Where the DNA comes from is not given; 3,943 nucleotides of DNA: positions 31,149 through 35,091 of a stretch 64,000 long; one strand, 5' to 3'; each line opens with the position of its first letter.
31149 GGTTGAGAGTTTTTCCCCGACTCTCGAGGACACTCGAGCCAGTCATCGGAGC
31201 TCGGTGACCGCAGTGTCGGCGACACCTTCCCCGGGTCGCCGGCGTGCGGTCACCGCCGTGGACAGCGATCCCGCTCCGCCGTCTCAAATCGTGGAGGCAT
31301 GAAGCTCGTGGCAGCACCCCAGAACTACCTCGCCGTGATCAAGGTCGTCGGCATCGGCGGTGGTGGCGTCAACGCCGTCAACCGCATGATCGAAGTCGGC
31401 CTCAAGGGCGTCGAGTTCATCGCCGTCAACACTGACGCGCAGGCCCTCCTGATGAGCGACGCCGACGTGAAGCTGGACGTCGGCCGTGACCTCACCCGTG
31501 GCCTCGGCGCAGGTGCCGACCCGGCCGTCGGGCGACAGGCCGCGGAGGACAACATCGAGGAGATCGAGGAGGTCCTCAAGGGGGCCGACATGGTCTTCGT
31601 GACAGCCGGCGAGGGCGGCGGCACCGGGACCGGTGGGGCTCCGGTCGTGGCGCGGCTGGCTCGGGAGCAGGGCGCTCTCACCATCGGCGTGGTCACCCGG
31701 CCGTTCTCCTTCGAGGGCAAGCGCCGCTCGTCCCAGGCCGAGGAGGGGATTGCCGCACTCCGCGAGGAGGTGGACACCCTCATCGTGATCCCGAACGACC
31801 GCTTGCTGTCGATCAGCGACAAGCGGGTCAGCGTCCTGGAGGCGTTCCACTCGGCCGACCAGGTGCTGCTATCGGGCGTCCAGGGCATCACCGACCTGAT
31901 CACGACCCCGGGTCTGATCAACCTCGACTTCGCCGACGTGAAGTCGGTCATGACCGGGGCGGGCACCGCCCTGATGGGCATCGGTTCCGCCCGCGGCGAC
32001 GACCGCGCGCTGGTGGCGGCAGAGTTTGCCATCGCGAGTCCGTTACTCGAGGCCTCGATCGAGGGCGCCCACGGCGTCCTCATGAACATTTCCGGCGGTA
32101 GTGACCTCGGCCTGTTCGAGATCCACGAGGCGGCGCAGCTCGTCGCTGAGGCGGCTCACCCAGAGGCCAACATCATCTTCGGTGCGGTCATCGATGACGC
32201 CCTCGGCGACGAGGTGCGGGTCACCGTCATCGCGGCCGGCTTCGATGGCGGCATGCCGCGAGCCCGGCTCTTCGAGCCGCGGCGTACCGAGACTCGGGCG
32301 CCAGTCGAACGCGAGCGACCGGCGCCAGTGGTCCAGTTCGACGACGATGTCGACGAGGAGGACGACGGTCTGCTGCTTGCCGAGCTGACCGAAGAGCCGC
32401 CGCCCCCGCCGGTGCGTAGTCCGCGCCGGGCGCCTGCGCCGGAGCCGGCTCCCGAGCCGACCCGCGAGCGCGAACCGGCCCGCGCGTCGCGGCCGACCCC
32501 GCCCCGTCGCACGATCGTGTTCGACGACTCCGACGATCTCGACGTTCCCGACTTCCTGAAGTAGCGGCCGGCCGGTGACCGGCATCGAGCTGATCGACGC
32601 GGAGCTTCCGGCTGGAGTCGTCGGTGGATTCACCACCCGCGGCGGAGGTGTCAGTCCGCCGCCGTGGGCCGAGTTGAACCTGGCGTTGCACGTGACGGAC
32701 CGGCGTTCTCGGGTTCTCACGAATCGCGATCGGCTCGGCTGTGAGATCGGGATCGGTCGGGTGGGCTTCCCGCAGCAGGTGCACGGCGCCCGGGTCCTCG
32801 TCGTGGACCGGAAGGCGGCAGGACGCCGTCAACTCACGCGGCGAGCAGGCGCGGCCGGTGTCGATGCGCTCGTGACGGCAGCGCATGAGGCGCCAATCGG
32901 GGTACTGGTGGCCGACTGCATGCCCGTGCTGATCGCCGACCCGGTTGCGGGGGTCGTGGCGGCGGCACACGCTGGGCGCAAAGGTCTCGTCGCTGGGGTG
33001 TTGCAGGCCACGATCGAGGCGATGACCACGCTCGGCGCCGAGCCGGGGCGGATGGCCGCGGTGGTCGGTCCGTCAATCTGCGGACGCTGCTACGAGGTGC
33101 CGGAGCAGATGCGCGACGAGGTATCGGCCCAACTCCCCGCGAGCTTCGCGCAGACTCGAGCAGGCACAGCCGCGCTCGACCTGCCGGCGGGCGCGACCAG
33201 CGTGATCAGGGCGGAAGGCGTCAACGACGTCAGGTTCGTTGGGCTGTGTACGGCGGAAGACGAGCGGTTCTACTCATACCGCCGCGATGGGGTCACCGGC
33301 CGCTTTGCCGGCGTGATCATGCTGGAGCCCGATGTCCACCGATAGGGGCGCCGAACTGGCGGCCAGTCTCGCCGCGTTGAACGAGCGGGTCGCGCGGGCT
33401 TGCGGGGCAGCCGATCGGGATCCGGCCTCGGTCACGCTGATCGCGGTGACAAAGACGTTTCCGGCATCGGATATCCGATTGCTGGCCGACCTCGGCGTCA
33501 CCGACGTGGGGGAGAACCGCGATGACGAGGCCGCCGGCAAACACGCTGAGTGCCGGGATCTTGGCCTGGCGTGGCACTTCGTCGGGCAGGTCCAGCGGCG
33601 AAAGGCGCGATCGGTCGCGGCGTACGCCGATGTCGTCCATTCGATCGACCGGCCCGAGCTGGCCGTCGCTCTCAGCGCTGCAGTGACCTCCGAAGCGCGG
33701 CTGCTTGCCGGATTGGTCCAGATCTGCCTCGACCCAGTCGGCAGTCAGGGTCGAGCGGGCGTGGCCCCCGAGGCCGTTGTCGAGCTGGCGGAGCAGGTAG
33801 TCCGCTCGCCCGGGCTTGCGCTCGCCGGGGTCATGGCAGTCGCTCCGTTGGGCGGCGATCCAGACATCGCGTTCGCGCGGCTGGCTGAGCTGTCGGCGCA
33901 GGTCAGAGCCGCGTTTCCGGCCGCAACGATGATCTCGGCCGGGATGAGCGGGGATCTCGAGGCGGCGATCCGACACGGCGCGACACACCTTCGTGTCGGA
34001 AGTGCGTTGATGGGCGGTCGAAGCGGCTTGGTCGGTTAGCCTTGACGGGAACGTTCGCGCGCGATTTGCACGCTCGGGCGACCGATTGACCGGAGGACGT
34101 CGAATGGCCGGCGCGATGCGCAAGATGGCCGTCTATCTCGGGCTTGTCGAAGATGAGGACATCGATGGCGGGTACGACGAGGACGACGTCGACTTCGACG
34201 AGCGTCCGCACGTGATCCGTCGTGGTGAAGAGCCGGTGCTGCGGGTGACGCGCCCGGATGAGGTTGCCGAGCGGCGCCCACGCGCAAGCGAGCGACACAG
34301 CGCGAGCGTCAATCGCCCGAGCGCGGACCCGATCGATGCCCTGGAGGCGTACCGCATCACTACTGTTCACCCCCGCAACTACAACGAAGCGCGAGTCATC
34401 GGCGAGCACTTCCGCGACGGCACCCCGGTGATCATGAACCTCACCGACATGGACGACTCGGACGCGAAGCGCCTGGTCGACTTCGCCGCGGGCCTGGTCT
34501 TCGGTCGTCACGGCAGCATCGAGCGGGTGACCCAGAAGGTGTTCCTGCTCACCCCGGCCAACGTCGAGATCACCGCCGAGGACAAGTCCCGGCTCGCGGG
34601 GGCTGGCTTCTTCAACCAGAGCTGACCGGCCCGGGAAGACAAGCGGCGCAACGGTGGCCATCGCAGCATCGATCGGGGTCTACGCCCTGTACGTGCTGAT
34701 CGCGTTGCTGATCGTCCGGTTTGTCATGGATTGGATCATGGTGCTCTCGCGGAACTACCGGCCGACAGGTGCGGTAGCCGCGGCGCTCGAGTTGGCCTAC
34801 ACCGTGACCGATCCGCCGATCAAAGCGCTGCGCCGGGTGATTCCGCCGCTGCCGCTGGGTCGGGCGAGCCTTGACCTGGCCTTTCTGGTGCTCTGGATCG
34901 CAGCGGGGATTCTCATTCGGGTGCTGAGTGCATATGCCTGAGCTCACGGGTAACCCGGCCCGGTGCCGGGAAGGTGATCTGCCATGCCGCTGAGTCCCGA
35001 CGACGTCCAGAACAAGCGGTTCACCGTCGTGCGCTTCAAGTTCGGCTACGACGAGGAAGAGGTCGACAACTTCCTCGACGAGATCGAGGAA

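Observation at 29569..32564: The dcw cluster lacks ftsQ: murC is followed by a 308-nt non-coding leader and then ftsZ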

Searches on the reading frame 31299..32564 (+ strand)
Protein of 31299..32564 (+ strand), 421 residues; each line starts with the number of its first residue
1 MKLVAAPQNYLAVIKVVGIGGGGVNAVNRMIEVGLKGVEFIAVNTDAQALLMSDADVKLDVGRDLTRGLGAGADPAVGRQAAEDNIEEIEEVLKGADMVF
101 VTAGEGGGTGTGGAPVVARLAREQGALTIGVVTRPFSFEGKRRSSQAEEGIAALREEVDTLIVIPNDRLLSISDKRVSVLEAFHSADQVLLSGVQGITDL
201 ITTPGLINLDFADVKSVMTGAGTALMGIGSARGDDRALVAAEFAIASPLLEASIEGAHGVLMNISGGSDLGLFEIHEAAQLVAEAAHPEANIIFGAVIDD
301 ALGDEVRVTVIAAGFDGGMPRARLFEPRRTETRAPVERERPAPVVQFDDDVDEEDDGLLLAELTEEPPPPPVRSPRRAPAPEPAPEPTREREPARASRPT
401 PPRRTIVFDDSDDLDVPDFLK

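Call 5: search_protein_families(library=pfam, proteins=[window:31299-32564:+], max_evalue=0.01)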
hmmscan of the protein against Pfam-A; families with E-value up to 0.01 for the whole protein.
window:31299-32564:+ (421 aa): 2 families
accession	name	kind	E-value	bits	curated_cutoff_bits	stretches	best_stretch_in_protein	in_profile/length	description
PF00091.31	Tubulin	-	3.5e-48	164.8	33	1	14-173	2-189/190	Tubulin/FtsZ family, GTPase domain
PF12327.13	FtsZ_C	-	1.4e-34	118.7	27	1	222-316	1-95/95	FtsZ family, C-terminal domain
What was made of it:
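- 31299..32564 (+): ftsZ. The likely true start is GTG 31308, with the Shine-Dalgarno GGAGG at 31293-31297. Pfam Tubulin + FtsZ_C (call 5).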

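Call 6: find_related_loci(query=window:31299-32564:+, collection=genome_contigs, flank=6000)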
Query window:31299-32564:+ (421 aa) in genome_contigs; peptide patterns used: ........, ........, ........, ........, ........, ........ (x = any residue, [..] = any of these).
600 stretches matched a pattern (row limit reached: there are more); 591 encode a relative of the query (tblastn E <= 1e-3); the best 80 are kept; 80 distinct loci.
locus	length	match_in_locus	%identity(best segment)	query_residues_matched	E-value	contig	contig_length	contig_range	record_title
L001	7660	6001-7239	73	4-421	7e-163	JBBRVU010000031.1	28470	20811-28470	MAG: Actinomycetes bacterium isolate La3_metabat2.225 La3_metabat2.225_K_814117_L_28470_cov_24.8328, whole genome shotgu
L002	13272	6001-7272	71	4-421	8e-162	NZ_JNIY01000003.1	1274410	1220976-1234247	Paraoerskovia marina DSM 21750 Q343DRAFT_scaffold00001.1_C, whole genome shotgun sequence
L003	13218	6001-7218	73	1-421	1e-160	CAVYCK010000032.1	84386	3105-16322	MAG: uncultured Actinomycetota bacterium isolate MFD03066.bin.2.176 genome assembly, contig: contig_92987, whole genome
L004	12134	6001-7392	69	4-421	3e-160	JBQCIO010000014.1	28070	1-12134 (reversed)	MAG: Motilibacteraceae bacterium isolate bin843 k141_70669, whole genome shotgun sequence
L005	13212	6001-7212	72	2-421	4e-160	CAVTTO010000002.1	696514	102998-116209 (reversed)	MAG: uncultured Actinomycetota bacterium isolate MFD05088.bin.2.45 genome assembly, contig: contig_13245, whole genome s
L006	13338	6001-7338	68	4-421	2e-159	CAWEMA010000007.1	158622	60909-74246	MAG: uncultured Actinomycetota bacterium isolate MFD05674.bin.1.229 genome assembly, contig: contig_39020, whole genome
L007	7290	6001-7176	71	3-421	2e-158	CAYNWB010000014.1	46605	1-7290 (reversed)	MAG TPA_asm: uncultured Actinomycetes bacterium isolate binchicken_co405_312 genome assembly, contig: NODE_1053_length_4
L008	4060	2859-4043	74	4-421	3e-163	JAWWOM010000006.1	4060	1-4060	MAG: Frankiales bacterium isolate BP_347 scaffold_2951235, whole genome shotgun sequence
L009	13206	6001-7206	70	2-421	2e-157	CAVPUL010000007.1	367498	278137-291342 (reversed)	MAG: uncultured Actinomycetota bacterium isolate MFD10113.bin.2.190 genome assembly, contig: contig_39525, whole genome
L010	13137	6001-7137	70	2-421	9e-157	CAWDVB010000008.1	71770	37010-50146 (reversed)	MAG: uncultured Actinomycetota bacterium isolate MFD05684.bin.2.116 genome assembly, contig: contig_23078, whole genome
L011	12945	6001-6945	86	4-318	3e-156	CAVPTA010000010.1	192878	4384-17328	MAG: uncultured Actinomycetota bacterium isolate MFD09671.bin.2.11 genome assembly, contig: contig_45618, whole genome s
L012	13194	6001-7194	71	4-421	2e-156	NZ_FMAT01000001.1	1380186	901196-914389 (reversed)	Arthrobacter sp. NIO-1057, whole genome shotgun sequence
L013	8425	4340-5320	80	7-333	3e-156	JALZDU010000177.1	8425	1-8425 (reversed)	MAG: Actinomycetota bacterium isolate SDM bin8 SC8801-03_k127_1416597, whole genome shotgun sequence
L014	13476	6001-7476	85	3-421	1e-155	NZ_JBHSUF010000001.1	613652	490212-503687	Nocardiopsis tropica strain JCM 10877 GCM70026985_75, whole genome shotgun sequence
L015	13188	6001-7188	76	3-395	1e-155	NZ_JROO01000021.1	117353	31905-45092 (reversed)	Streptomonospora alba strain YIM 90003 contig_21, whole genome shotgun sequence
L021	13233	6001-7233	71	4-421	5e-155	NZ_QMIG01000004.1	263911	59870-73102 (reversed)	Phytoactinopolyspora halophila strain YIM 96934 Scaffold4_1, whole genome shotgun sequence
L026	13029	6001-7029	80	4-344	5e-154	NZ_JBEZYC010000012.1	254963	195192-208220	Kribbella sp. NPDC026611 NPDC026611_122_B11.ctg-0012, whole genome shotgun sequence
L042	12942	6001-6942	88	3-316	2e-153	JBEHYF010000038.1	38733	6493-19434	MAG: Actinomycetota bacterium isolate ESF1.bin.21 NODE_1089_length_38733_cov_21.015504, whole genome shotgun sequence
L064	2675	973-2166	70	3-421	1e-160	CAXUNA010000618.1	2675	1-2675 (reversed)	MAG TPA_asm: uncultured Jatrophihabitans sp. isolate public_SRR14722233_metawrap_bin.2 genome assembly, contig: public_S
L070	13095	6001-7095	68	7-421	2e-151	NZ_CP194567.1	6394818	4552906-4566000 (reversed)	Micromonospora sp. KLBMP9576 chromosome, complete genome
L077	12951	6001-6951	86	7-323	9e-151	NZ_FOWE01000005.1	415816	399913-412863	Geodermatophilus obscurus strain DSM 43161, whole genome shotgun sequence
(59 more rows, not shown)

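Call 10: search_protein_families(library=pfam, proteins=[L001:4791-5495:+, L004:4526-5467:+, L021:5029-5766:+, L012:5048-5782:+, L077:4621-5442:+, L026:5099-5839:+, L006:4963-5754:+, L070:4942-5757:+, L042:4861-5709:+, L007:5042-5821:+], max_evalue=0.01)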
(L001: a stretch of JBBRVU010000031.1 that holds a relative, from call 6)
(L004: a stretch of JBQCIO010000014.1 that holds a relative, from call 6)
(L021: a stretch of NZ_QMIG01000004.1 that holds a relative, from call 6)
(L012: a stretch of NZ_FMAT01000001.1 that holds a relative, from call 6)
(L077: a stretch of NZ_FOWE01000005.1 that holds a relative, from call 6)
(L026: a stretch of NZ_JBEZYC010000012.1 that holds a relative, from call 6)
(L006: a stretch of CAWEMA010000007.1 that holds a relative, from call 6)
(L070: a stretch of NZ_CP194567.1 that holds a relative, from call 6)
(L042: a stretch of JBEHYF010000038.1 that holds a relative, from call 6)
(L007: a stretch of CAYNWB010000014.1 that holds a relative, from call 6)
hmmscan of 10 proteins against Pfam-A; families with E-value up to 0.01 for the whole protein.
L001:4791-5495:+ (234 aa): 0 families

L004:4526-5467:+ (313 aa): 2 families
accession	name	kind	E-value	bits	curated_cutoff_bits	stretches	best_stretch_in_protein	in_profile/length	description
PF08478.15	POTRA_1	-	1.8e-12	47.8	23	1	130-184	15-69/69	POTRA domain, FtsQ-type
PF03799.20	FtsQ_DivIB_C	-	9.6e-10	39.8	21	1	188-304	1-113/114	Cell division protein FtsQ/DivIB, C-terminal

L021:5029-5766:+ (245 aa): 2 families
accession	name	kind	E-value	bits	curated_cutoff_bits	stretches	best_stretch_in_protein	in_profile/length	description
PF08478.15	POTRA_1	-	4e-11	43.5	23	1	51-118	2-69/69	POTRA domain, FtsQ-type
PF03799.20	FtsQ_DivIB_C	-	3.9e-08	34.6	21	1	125-226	4-103/114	Cell division protein FtsQ/DivIB, C-terminal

L012:5048-5782:+ (244 aa): 2 families
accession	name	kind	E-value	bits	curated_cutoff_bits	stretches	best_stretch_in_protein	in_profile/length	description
PF08478.15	POTRA_1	-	4.5e-09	36.9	23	1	48-113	3-68/69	POTRA domain, FtsQ-type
PF03799.20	FtsQ_DivIB_C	-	0.00097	20.4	21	1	122-216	5-96/114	Cell division protein FtsQ/DivIB, C-terminal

L077:4621-5442:+ (273 aa): 2 families
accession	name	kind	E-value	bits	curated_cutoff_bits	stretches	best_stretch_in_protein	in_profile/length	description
PF08478.15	POTRA_1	-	7.9e-18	65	23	1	63-130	2-69/69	POTRA domain, FtsQ-type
PF03799.20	FtsQ_DivIB_C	-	1.4e-09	39.3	21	1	134-263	1-112/114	Cell division protein FtsQ/DivIB, C-terminal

L026:5099-5839:+ (246 aa): 3 families
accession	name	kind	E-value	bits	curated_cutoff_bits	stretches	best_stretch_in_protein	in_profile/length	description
PF08478.15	POTRA_1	-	2e-16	60.5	23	1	52-120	1-69/69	POTRA domain, FtsQ-type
PF03799.20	FtsQ_DivIB_C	-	2e-08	35.5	21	1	127-226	5-102/114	Cell division protein FtsQ/DivIB, C-terminal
PF18215.6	Rtt106_N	-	0.0055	16.7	26.3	0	175-195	5-25/45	Histone chaperone Rtt106 N-terminal domain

L006:4963-5754:+ (263 aa): 2 families
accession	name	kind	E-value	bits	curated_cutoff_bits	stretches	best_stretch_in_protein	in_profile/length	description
PF08478.15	POTRA_1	-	1.8e-14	54.2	23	1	74-140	3-69/69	POTRA domain, FtsQ-type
PF03799.20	FtsQ_DivIB_C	-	2.6e-08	35.2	21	1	144-247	1-103/114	Cell division protein FtsQ/DivIB, C-terminal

L070:4942-5757:+ (271 aa): 2 families
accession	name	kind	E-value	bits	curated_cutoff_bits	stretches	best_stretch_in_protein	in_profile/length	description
PF08478.15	POTRA_1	-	3.1e-15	56.7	23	1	82-148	3-69/69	POTRA domain, FtsQ-type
PF03799.20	FtsQ_DivIB_C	-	7.7e-09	36.8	21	1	154-261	3-112/114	Cell division protein FtsQ/DivIB, C-terminal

L042:4861-5709:+ (282 aa): 2 families
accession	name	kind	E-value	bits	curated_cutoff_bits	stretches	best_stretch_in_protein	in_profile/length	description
PF08478.15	POTRA_1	-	8.4e-16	58.5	23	1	89-155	3-69/69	POTRA domain, FtsQ-type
PF03799.20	FtsQ_DivIB_C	-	2e-09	38.8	21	1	161-273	3-113/114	Cell division protein FtsQ/DivIB, C-terminal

L007:5042-5821:+ (259 aa): 2 families
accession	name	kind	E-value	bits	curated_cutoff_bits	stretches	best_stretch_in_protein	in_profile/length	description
PF08478.15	POTRA_1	-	1.1e-09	38.8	23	1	69-134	4-69/69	POTRA domain, FtsQ-type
PF03799.20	FtsQ_DivIB_C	-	2e-09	38.7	21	1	145-241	7-102/114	Cell division protein FtsQ/DivIB, C-terminal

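Call 14: find_encoding_contigs(protein=window:31299-32564:+, flank=10000, max_places=6)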
Protein window:31299-32564:+ (421 aa): 2 contigs read that carry it; 2 places shown.
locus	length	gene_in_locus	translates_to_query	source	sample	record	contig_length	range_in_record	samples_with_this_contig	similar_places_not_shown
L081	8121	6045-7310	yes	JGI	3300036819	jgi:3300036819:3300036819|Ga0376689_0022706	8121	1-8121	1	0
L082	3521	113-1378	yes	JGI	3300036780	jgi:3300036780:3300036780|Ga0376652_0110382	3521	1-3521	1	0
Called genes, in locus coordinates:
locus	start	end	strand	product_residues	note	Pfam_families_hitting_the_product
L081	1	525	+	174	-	?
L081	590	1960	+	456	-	PF21799:MurD-like_N, PF08245:Mur_ligase_M, PF02875:Mur_ligase_C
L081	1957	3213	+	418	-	PF01098:FTSW_RODA_SPOVE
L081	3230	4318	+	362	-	PF03033:Glyco_transf_28, PF13579:Glyco_trans_4_4 (weak), PF04101:Glyco_tran_28_C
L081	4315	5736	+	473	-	PF01225:Mur_ligase, PF08245:Mur_ligase_M, PF02875:Mur_ligase_C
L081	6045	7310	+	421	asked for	PF00091:Tubulin, PF12327:FtsZ_C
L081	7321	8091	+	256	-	PF02578:Cu-oxidase_4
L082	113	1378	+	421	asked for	PF00091:Tubulin, PF12327:FtsZ_C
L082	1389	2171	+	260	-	PF02578:Cu-oxidase_4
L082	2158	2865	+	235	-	PF01168:Ala_racemase_N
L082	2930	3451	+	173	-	PF04472:SepF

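Call 17: find_related_loci(query=window:31299-32564:+, collection=metagenome_contigs, flank=5000)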
Query window:31299-32564:+ (421 aa) in metagenome_contigs; peptide patterns used: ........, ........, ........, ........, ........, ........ (x = any residue, [..] = any of these).
600 stretches matched a pattern (row limit reached: there are more); 582 encode a relative of the query (tblastn E <= 1e-3); the best 80 are kept; 80 distinct loci.
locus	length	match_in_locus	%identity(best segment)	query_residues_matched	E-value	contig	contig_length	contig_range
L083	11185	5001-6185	80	3-421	0e+0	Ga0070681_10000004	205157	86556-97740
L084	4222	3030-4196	79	4-421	0e+0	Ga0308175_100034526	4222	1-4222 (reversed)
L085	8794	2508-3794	72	4-421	3e-163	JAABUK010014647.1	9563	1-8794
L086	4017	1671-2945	73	4-421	2e-167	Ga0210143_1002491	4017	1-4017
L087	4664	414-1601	73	4-421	3e-164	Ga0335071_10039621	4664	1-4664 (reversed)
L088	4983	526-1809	72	4-421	8e-164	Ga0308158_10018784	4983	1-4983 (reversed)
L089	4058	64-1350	71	3-421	3e-165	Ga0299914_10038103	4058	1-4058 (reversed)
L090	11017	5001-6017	85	4-341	2e-158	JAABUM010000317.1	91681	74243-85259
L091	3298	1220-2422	73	4-421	9e-165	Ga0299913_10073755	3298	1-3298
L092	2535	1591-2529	86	3-315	2e-167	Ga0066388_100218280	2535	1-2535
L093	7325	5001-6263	72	4-421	3e-157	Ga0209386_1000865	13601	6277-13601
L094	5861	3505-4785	71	4-421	4e-158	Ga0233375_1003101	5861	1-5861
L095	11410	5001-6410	67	3-421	3e-156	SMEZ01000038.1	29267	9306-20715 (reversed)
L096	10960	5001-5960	86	4-323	5e-156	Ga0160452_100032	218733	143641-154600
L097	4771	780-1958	70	2-421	3e-159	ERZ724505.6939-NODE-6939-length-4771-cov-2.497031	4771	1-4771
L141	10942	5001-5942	87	3-316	2e-150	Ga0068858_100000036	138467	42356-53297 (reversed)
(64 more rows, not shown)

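Call 22: search_protein_families(library=pfam, proteins=[L008:195-1700:+, L008:613-2436:-, L008:2136-2666:+, L085:714-2306:+, L085:526-1635:+, L085:1257-2357:-, L141:2403-4382:+, L141:2184-3767:-, L141:1718-2257:+, L141:4189-4779:+], max_evalue=0.01)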
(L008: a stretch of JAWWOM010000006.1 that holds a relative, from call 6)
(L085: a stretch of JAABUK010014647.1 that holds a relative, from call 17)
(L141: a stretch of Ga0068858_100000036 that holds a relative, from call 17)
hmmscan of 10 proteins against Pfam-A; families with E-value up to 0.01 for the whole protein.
L008:195-1700:+ (501 aa): 0 families

L008:613-2436:- (607 aa): 0 families

L008:2136-2666:+ (176 aa): 0 families

L085:714-2306:+ (530 aa): 6 families
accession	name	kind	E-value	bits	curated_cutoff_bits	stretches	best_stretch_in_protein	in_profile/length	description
PF00990.26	GGDEF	-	9.6e-43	146.2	23.8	1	375-528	1-158/161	Diguanylate cyclase, GGDEF domain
PF08448.16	PAS_4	-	2.8e-14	53.7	23.1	1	248-359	1-110/110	PAS fold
PF08447.18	PAS_3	-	7.9e-10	39.3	25.6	1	265-347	2-85/89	PAS fold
PF00989.32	PAS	-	4.9e-07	30.2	22.6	1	246-354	5-113/113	PAS fold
PF13426.13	PAS_9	-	2.5e-06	28.1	27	1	257-356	6-103/103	PAS domain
PF13188.13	PAS_8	-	0.0035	17.7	21.8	0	244-298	3-57/65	PAS domain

L085:526-1635:+ (369 aa): 0 families

L085:1257-2357:- (366 aa): 0 families

L141:2403-4382:+ (659 aa): 0 families

L141:2184-3767:- (527 aa): 3 families
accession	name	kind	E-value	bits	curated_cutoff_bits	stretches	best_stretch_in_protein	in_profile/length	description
PF01225.30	Mur_ligase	-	2.7e-20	73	21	1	14-118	1-94/95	Mur ligase family, catalytic domain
PF08245.18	Mur_ligase_M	-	4.8e-16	59.7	24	1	123-340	1-200/200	Mur ligase middle domain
PF02875.26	Mur_ligase_C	-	1.5e-15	58.5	28.4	1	377-502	9-127/127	Mur ligase, glutamate ligase domain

L141:1718-2257:+ (179 aa): 0 families

L141:4189-4779:+ (196 aa): 0 families

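Call 73: search_protein_families(library=pfam, proteins=[L086:135-1445:+, L086:363-1439:-, L086:110-913:+, L064:90-614:+, L064:155-754:+, L064:332-958:-], max_evalue=0.01)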
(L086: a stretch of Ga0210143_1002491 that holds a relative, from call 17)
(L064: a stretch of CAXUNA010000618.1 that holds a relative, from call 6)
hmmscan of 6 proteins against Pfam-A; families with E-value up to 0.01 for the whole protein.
L086:135-1445:+ (436 aa): 1 family
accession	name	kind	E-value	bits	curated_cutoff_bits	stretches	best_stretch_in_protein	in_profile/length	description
PF07731.20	Cu-oxidase_2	-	4.7e-20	72.2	20.4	1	311-419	36-134/137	Multicopper oxidase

L086:363-1439:- (358 aa): 0 families

L086:110-913:+ (267 aa): 0 families

L064:90-614:+ (174 aa): 0 families

L064:155-754:+ (199 aa): 0 families

L064:332-958:- (208 aa): 0 families

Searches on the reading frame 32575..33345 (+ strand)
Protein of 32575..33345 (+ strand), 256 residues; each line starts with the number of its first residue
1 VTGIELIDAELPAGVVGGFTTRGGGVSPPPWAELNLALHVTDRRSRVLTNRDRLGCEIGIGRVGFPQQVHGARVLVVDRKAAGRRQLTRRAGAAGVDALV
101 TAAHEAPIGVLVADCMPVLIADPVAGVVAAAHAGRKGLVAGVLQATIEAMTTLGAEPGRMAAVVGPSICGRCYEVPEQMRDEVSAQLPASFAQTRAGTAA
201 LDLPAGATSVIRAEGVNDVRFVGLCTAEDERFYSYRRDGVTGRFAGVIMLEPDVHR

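Call 5: search_protein_families(library=pfam, proteins=[window:32575-33345:+], max_evalue=0.01)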
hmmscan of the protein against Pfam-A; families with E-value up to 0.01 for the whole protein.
window:32575-33345:+ (256 aa): 1 family
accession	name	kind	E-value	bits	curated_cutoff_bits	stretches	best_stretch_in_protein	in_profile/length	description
PF02578.20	Cu-oxidase_4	-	2.4e-72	243.6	22.9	1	20-249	1-238/238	Multi-copper polyphenol oxidoreductase laccase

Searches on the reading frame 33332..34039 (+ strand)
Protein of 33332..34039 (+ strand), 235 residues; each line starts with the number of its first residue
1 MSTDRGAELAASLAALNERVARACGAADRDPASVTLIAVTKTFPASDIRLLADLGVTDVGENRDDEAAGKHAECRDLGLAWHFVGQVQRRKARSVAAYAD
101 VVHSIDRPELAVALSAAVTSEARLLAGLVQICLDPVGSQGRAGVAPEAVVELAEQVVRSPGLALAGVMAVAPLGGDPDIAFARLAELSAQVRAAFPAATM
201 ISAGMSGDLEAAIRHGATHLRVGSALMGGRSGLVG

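Call 5: search_protein_families(library=pfam, proteins=[window:33332-34039:+], max_evalue=0.01)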
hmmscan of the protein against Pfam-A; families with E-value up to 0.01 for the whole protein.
window:33332-34039:+ (235 aa): 1 family
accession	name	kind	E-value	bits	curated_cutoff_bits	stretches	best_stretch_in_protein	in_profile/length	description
PF01168.26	Ala_racemase_N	-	5.8e-14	52.8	24.1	1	13-230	3-219/220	Alanine racemase, N-terminal domain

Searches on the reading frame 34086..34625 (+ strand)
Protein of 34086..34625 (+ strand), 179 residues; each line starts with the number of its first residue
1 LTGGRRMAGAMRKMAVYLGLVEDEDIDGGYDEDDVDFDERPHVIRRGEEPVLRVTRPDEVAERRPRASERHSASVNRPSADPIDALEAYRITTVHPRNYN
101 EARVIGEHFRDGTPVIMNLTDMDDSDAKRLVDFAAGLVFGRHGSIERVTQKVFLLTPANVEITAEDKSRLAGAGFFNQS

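Call 5: search_protein_families(library=pfam, proteins=[window:34086-34625:+], max_evalue=0.01)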
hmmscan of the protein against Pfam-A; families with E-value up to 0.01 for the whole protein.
window:34086-34625:+ (179 aa): 1 family
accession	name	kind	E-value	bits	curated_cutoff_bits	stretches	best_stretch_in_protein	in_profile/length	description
PF04472.17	SepF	-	4.4e-27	94.6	27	1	91-162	1-72/72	Cell division protein SepF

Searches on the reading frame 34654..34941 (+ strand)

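Call 27: search_protein_families(library=pfam, proteins=[window:34654-34941:+], max_evalue=0.01)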
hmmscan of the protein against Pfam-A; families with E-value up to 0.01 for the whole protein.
window:34654-34941:+ (95 aa): 1 family
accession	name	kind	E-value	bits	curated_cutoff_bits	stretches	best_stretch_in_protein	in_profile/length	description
PF02325.22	YGGT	-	5.6e-14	52.7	27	1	11-90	3-69/70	YGGT family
